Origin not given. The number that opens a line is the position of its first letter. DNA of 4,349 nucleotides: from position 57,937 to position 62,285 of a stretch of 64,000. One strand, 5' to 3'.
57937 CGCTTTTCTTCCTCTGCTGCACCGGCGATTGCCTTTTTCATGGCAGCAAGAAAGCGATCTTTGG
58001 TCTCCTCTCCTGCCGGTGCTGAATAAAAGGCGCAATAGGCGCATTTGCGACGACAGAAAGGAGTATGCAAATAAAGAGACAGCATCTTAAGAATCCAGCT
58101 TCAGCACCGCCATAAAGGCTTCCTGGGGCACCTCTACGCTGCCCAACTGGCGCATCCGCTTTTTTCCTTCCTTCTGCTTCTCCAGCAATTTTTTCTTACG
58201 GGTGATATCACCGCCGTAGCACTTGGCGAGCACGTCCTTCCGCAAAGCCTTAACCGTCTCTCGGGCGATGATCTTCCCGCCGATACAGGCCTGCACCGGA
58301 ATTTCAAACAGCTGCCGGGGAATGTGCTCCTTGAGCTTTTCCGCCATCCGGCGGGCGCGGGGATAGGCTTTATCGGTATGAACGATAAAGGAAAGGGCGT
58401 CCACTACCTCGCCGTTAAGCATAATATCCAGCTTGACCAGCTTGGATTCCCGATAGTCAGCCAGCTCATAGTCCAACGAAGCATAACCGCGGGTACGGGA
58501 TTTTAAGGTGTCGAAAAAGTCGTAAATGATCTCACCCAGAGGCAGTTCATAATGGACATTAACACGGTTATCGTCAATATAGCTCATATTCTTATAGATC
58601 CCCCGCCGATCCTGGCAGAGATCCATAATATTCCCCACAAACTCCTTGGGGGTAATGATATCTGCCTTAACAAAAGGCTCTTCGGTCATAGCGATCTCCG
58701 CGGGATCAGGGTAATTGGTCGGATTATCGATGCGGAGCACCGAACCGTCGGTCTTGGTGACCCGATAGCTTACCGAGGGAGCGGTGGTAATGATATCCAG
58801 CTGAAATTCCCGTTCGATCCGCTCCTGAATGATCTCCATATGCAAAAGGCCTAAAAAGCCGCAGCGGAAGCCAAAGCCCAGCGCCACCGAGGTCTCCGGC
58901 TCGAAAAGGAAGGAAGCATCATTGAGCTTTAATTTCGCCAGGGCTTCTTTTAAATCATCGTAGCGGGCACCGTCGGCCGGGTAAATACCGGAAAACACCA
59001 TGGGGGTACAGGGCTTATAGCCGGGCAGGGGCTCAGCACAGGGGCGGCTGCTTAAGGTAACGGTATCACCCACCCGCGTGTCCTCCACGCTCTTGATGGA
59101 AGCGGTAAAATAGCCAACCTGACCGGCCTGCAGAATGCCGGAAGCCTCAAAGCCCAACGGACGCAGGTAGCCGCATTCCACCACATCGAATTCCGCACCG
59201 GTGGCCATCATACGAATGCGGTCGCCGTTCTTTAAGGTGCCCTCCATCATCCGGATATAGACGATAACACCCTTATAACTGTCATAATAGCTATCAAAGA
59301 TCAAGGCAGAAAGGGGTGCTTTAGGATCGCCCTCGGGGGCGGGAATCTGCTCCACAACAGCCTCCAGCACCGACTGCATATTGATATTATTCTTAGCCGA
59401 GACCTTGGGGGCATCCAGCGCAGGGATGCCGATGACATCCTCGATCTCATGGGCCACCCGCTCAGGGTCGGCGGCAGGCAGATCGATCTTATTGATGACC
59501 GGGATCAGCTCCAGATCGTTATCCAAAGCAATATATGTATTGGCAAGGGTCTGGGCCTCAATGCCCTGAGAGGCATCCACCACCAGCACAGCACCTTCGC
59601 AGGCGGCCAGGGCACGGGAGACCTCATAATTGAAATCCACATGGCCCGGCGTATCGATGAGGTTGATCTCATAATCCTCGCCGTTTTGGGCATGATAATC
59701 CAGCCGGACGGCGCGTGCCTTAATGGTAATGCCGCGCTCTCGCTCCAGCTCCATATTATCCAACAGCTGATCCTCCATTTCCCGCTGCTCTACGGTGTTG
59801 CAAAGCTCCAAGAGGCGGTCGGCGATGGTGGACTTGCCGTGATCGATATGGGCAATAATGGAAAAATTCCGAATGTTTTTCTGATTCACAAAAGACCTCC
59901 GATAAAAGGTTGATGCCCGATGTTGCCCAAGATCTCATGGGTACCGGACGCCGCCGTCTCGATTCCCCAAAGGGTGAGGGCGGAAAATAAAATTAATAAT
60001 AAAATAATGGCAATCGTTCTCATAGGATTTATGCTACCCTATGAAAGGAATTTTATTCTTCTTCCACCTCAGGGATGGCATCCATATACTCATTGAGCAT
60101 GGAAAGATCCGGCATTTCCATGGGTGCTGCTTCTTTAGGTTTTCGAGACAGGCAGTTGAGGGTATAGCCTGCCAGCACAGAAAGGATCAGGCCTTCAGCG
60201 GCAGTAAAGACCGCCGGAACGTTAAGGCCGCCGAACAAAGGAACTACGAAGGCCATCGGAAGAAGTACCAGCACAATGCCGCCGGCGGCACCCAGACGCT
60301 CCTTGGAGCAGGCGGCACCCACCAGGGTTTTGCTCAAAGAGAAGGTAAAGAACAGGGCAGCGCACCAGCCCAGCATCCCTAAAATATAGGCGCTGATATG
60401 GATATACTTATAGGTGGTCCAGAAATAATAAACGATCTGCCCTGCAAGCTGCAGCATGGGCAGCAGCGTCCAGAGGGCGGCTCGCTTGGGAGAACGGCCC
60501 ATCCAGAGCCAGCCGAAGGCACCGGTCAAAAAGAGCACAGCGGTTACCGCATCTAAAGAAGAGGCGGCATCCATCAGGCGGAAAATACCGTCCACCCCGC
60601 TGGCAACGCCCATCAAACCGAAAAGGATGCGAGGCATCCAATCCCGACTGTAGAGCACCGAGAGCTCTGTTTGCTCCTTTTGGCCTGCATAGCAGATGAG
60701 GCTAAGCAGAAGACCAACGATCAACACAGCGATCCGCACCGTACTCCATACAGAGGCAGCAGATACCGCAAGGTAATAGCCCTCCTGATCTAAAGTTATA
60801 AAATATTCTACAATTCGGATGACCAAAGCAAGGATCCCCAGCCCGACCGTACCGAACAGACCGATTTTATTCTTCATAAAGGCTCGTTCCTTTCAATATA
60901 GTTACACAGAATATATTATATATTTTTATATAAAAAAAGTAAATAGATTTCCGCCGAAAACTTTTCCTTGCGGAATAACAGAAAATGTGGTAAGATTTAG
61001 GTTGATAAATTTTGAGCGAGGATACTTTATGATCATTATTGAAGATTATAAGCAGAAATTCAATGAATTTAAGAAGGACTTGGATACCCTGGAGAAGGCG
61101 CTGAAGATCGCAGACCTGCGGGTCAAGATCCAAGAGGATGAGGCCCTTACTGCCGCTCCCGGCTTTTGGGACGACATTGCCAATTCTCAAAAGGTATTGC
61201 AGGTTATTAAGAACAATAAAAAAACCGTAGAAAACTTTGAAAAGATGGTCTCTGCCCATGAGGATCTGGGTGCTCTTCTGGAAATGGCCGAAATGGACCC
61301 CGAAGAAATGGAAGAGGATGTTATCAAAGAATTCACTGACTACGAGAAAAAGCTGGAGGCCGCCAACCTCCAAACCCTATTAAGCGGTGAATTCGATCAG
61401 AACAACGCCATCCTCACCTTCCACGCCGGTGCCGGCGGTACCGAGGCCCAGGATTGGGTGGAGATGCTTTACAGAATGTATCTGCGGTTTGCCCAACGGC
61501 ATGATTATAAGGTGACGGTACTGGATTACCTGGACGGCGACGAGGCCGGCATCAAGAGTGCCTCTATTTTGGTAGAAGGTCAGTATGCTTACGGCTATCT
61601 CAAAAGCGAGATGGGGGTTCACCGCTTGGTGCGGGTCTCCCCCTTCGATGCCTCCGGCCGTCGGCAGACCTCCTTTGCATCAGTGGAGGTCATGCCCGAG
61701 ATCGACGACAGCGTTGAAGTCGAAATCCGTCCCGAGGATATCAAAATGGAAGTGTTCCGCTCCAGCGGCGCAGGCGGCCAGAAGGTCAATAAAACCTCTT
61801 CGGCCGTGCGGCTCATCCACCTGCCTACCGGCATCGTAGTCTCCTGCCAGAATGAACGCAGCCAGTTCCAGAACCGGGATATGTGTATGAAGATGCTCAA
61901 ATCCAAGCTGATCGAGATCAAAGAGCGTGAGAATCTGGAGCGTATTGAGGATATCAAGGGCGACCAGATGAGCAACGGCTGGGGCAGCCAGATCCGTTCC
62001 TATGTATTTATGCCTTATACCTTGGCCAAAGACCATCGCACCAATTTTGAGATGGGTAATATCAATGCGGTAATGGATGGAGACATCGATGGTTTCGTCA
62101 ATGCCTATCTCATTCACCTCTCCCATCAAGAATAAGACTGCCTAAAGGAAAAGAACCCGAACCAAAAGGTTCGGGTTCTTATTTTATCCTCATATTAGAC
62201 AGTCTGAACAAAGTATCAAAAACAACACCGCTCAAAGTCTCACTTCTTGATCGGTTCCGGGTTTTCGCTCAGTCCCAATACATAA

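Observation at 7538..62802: Five paralogous mini XRE-HTH / tiny-partner divergent cassettes scattered among housekeeping operons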

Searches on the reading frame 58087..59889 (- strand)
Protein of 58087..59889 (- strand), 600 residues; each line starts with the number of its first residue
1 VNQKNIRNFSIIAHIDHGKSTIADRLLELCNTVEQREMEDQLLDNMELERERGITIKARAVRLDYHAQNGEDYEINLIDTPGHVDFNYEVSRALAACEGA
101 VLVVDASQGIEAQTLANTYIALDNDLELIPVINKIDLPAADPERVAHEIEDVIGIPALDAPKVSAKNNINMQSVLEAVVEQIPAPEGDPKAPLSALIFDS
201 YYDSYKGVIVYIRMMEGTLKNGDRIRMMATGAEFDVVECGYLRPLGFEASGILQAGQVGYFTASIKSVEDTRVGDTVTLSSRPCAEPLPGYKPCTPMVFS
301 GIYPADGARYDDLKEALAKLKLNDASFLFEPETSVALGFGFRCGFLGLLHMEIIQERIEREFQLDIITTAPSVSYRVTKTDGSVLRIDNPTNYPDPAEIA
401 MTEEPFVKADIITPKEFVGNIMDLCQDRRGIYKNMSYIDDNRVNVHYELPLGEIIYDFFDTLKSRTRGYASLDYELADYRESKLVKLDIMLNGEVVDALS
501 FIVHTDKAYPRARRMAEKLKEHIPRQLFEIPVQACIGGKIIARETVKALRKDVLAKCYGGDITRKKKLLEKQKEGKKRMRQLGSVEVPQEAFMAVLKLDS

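Call 26: search_protein_families(library=ncbifam, proteins=[window:58087-59889:-], max_evalue=0.00001)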
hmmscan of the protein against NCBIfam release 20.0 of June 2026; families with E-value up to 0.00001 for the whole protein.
window:58087-59889:- (600 aa): 35 families (the best 25 are shown)
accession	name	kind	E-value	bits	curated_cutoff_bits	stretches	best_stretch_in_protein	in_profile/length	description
TIGR01393.1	lepA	equivalog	5.3e-303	1005.9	533.9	1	4-599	1-595/595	translation elongation factor 4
TIGR01394.1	TypA_BipA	equivalog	2.1e-61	207.9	757.3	1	6-286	1-293/594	translational GTPase TypA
TIGR00484.1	EF-G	equivalog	2.8e-56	191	659.4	3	2-156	6-158/691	elongation factor G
NF009381.0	PRK12740.1-5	subfamily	1.9e-48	165.4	583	2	2-158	5-159/692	elongation factor G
TIGR00490.1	aEF-2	equivalog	3.2e-45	154.5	738.45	2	3-137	16-150/720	elongation factor EF-2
NF012153.1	tet_protect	equivalog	3.5e-45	154.4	775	2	8-152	2-144/614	tetracycline resistance ribosomal protection protein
NF007583.0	PRK10218.1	equivalog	3.6e-39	134.3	1260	1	4-455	3-449/607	ribosome-dependent GTPase TypA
NF009891.0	PRK13351.1-1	equivalog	6.7e-39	134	597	2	2-162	5-163/681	elongation factor G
NF001964.0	PRK00741.1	equivalog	4.9e-36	124.2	473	1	5-157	11-165/529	peptide chain release factor 3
NF033148.1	tet_protect_M_W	exception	4e-34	117.9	1100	2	5-152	2-147/639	TetM/TetW/TetO/TetS family tetracycline resistance ribosomal protection protein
NF000120.3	47473_otr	exception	2.4e-31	109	900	1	8-152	4-146/608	tetracycline resistance ribosomal protection protein Otr(A)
TIGR00503.1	prfC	equivalog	5.8e-29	100.9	466.95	1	6-156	11-163/527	peptide chain release factor 3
NF058620.1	EFG2_Bacteroid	exception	1.4e-26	93.1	1000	2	3-151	6-152/717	elongation factor G2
NF012154.0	tet_protect_Q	exception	4.1e-26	91.5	1425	1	5-150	2-145/638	tetracycline resistance ribosomal protection protein Tet(Q)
NF009377.1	PRK12740.1-1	equivalog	4.8e-26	91.4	890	2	3-154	10-159/700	elongation factor G-like protein EF-G2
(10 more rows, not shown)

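Call 27: find_related_loci(query=window:58087-59889:-, collection=metagenome_contigs, flank=10000)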
Query window:58087-59889:- (600 aa) in metagenome_contigs; peptide patterns used: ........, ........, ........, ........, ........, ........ (x = any residue, [..] = any of these).
600 stretches matched a pattern (row limit reached: there are more); 597 encode a relative of the query (tblastn E <= 1e-3); the best 80 are kept; 80 distinct loci.
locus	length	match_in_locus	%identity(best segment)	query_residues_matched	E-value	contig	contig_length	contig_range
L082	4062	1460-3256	76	1-599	0e+0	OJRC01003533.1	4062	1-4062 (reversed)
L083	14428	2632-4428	75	1-599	0e+0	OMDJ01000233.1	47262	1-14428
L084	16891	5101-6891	76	3-599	0e+0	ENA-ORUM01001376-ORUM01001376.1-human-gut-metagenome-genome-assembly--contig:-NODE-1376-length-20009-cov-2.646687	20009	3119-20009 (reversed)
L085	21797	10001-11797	74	1-599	0e+0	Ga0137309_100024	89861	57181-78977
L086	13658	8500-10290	73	3-599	0e+0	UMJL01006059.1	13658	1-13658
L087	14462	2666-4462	74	1-599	0e+0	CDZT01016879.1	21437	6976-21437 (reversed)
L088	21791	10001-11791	73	3-599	0e+0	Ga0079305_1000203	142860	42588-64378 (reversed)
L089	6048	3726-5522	72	1-599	0e+0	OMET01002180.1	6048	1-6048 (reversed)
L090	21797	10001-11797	74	1-599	0e+0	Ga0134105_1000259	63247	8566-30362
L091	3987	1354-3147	71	2-599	0e+0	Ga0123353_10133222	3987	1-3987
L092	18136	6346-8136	72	3-599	0e+0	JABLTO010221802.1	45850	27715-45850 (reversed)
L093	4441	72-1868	73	1-599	0e+0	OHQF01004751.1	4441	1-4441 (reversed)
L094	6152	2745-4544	71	1-600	0e+0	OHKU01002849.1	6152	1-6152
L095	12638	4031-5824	72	2-599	0e+0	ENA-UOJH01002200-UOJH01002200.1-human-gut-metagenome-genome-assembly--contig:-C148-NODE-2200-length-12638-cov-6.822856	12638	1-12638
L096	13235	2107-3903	71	1-599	0e+0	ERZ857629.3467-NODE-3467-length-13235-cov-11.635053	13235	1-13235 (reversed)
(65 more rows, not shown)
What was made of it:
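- Tried and rejected: Synteny test with LepA as anchor in metagenome contigs (call 27).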

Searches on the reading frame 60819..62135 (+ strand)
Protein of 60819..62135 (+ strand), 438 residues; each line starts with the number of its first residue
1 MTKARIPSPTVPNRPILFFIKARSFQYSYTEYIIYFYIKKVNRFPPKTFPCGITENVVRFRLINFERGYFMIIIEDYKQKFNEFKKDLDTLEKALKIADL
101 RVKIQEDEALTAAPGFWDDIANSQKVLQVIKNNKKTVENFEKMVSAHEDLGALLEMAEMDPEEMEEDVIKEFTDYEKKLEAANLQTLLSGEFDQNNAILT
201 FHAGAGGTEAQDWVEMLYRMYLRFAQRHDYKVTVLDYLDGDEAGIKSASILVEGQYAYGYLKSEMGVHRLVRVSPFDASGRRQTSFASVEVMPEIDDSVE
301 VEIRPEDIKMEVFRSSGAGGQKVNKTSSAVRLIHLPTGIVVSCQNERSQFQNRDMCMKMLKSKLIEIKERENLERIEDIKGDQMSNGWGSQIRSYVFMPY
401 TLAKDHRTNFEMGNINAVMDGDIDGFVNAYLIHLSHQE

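Call 26: search_protein_families(library=ncbifam, proteins=[window:60819-62135:+], max_evalue=0.00001)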
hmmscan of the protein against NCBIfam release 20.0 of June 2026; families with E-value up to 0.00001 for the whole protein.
window:60819-62135:+ (438 aa): 5 families
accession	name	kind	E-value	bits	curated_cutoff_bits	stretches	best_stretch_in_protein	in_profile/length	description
TIGR00020.2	prfB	exception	2.8e-152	506.8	370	1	82-431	2-352/353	peptide chain release factor 2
NF001859.2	PRK00591.1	equivalog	4.1e-81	272.8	400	1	100-433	4-341/347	peptide chain release factor 1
TIGR00019.1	prfA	equivalog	5.5e-81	272.3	423.25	1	96-434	9-350/361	peptide chain release factor 1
TIGR03072.1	release_prfH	equivalog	1.6e-32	112.7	166.65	1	199-372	3-172/200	peptide chain release factor H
NF006718.0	PRK09256.1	equivalog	2e-12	47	100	1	299-333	8-42/140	alternative ribosome rescue aminoacyl-tRNA hydrolase ArfB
